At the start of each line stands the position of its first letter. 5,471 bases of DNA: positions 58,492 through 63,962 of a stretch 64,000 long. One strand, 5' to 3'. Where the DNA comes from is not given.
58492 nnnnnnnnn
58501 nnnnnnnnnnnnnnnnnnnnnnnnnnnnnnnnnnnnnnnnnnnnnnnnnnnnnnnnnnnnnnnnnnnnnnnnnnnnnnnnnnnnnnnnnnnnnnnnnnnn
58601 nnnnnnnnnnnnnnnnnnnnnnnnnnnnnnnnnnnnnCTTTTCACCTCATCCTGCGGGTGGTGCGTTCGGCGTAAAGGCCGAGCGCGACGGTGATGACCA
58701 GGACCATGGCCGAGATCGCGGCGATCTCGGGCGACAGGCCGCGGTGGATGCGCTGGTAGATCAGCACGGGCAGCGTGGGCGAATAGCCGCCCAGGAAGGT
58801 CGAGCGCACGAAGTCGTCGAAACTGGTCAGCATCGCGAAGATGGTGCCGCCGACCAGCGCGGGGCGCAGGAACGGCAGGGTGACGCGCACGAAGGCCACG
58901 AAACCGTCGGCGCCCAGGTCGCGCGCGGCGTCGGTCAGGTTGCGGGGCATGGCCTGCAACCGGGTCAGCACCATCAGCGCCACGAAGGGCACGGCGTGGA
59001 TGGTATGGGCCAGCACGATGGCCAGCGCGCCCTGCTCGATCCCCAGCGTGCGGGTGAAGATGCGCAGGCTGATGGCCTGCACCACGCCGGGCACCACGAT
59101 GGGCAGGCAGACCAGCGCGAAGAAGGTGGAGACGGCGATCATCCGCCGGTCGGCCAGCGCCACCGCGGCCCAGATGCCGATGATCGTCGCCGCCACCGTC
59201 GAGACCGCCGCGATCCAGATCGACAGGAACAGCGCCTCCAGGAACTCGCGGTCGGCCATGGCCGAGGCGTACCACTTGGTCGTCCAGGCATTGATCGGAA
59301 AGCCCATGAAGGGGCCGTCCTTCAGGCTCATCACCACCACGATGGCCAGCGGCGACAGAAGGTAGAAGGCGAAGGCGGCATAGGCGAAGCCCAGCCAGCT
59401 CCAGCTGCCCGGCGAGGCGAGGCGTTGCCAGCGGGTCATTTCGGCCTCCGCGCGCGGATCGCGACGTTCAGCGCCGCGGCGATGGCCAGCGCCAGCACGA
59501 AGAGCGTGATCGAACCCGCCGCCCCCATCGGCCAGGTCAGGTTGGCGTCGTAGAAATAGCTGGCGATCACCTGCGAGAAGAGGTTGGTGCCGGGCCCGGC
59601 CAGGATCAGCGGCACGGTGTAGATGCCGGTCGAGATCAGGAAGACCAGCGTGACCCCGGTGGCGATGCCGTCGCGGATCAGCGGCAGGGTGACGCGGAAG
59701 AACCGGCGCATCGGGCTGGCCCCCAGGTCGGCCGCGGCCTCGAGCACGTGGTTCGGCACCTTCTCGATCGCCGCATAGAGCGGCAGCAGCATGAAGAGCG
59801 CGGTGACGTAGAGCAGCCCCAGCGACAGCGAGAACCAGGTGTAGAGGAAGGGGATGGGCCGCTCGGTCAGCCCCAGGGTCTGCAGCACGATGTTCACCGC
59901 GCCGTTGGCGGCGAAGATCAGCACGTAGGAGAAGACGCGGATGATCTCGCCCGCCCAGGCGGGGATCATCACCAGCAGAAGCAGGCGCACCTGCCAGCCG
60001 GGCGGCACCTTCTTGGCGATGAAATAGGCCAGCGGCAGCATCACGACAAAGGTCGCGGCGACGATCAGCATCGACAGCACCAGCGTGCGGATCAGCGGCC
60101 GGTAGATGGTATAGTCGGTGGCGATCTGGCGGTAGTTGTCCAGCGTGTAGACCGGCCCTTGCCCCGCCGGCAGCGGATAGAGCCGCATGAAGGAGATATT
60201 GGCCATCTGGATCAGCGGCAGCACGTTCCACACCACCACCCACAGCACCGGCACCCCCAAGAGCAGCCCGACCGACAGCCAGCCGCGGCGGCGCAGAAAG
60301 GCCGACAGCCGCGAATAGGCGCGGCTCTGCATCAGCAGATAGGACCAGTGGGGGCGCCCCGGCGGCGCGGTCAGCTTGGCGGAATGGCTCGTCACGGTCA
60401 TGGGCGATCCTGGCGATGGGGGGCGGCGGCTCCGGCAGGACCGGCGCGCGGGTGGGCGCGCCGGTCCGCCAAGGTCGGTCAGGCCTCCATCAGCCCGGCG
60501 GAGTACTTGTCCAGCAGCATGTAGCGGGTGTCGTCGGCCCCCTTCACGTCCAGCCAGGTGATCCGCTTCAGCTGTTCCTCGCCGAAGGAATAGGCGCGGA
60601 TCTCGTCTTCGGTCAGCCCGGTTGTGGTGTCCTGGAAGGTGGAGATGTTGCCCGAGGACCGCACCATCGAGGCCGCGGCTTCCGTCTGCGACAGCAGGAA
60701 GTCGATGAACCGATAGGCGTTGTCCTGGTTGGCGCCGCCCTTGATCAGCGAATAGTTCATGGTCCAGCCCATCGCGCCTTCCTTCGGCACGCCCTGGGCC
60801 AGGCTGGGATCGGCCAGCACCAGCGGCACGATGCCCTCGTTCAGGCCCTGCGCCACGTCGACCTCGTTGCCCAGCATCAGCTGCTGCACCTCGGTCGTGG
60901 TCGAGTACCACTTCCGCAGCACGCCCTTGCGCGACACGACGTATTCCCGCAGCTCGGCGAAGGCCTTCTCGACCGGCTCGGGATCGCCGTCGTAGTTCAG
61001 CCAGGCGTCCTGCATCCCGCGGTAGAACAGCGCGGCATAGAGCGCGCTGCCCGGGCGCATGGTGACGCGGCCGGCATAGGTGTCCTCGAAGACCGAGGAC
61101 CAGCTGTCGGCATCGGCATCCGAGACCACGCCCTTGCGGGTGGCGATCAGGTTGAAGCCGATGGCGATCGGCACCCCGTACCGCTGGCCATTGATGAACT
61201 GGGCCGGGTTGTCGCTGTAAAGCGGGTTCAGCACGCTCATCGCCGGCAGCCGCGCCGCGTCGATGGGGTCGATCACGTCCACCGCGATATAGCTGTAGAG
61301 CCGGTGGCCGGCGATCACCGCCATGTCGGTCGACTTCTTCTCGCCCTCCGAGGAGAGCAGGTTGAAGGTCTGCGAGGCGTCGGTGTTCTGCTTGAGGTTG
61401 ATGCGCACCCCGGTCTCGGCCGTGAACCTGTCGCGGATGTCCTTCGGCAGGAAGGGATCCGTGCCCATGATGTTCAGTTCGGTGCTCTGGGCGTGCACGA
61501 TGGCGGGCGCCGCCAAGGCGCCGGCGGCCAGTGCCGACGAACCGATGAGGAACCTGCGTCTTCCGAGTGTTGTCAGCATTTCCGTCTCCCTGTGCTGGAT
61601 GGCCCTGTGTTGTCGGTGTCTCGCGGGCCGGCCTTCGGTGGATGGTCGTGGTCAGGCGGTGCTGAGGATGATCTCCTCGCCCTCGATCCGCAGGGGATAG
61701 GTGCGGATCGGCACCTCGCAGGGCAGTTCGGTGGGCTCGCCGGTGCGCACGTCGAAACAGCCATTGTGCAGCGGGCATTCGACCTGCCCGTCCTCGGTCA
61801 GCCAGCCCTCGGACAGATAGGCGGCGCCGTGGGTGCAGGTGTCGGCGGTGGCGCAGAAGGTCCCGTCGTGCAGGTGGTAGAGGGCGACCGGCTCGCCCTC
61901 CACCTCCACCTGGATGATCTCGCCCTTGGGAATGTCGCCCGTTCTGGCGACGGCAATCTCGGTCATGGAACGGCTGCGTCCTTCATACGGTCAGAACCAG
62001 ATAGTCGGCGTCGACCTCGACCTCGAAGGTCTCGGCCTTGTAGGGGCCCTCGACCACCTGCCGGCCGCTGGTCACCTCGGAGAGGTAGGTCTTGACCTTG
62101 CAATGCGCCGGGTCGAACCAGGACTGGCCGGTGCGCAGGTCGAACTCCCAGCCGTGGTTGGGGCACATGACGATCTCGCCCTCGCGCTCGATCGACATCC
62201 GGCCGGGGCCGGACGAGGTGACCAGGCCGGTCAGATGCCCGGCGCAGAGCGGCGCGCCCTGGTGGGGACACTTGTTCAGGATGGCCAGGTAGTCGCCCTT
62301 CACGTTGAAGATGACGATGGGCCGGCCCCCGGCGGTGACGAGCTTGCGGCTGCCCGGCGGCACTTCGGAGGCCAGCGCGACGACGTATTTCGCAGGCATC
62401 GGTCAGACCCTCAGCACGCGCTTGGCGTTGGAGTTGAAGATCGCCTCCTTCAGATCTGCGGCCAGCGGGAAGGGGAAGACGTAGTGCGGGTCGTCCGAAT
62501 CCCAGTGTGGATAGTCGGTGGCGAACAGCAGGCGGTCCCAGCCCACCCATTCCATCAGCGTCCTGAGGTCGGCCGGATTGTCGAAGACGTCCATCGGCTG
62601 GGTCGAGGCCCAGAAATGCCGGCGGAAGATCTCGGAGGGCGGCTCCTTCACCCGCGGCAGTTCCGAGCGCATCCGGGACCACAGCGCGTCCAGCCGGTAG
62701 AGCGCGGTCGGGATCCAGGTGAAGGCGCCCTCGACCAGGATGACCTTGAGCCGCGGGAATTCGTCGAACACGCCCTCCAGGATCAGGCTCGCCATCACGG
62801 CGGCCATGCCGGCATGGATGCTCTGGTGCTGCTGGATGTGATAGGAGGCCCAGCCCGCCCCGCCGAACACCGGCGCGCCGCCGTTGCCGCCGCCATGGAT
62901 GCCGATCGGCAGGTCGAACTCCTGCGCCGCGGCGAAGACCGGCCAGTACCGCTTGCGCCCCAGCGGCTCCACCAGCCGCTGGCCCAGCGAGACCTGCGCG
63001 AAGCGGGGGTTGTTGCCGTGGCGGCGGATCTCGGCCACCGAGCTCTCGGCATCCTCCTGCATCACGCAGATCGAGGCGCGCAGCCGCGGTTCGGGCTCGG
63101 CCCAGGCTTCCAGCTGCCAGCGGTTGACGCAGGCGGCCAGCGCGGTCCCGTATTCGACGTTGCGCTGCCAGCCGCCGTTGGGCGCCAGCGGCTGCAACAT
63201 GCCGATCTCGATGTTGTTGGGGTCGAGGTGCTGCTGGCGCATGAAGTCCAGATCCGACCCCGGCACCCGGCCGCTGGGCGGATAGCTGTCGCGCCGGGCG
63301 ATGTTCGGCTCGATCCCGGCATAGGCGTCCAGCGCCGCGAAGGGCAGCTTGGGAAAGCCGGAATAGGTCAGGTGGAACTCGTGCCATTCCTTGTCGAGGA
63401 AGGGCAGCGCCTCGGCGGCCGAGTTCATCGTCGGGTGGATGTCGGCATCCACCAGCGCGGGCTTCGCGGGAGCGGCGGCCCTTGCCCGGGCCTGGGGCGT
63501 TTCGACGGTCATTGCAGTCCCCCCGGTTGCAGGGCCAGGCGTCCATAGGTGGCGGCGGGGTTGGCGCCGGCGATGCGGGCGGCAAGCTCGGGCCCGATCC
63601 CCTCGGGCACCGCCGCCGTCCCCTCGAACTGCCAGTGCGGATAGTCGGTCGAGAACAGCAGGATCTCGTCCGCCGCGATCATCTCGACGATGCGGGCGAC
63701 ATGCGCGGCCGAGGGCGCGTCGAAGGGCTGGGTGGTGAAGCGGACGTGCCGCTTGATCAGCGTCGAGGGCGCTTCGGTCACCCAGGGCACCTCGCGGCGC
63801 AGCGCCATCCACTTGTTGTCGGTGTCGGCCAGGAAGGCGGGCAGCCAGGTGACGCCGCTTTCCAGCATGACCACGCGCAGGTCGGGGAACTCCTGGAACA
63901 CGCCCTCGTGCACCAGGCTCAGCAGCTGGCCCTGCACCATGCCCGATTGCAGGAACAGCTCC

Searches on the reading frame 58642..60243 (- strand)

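Call 42: search_protein_families(library=pfam, proteins=[window:58642-60243:-], max_evalue=0.0001)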
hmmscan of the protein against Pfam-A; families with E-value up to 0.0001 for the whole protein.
window:58642-60243:- (533 aa): 1 family
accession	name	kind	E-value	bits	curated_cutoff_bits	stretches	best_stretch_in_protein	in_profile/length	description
PF00528.27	BPD_transp_1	-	1.2e-10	41.8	26.4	1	353-524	2-170/184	Binding-protein-dependent transport system inner membrane component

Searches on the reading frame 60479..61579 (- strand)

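Call 42: search_protein_families(library=pfam, proteins=[window:60479-61579:-], max_evalue=0.0001)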
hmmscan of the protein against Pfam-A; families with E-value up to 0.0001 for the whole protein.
window:60479-61579:- (366 aa): 3 families
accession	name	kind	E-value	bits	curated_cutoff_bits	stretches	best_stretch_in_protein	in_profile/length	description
PF13416.11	SBP_bac_8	-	3.7e-21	76.6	27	1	49-317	3-264/279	Bacterial extracellular solute-binding protein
PF01547.30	SBP_bac_1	-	1.3e-08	35.6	26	1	43-299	9-304/307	Bacterial extracellular solute-binding protein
PF13343.11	SBP_bac_6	-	8.2e-05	22.6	24.6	0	101-305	28-210/245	Bacterial extracellular solute-binding protein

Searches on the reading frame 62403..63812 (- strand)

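Call 42: search_protein_families(library=pfam, proteins=[window:62403-63812:-], max_evalue=0.0001)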
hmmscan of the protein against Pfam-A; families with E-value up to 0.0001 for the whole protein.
window:62403-63812:- (469 aa): 1 family
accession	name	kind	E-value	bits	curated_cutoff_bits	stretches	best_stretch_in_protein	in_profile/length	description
PF04909.20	Amidohydro_2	-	4.2e-41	142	26.4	1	122-468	2-288/289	Amidohydrolase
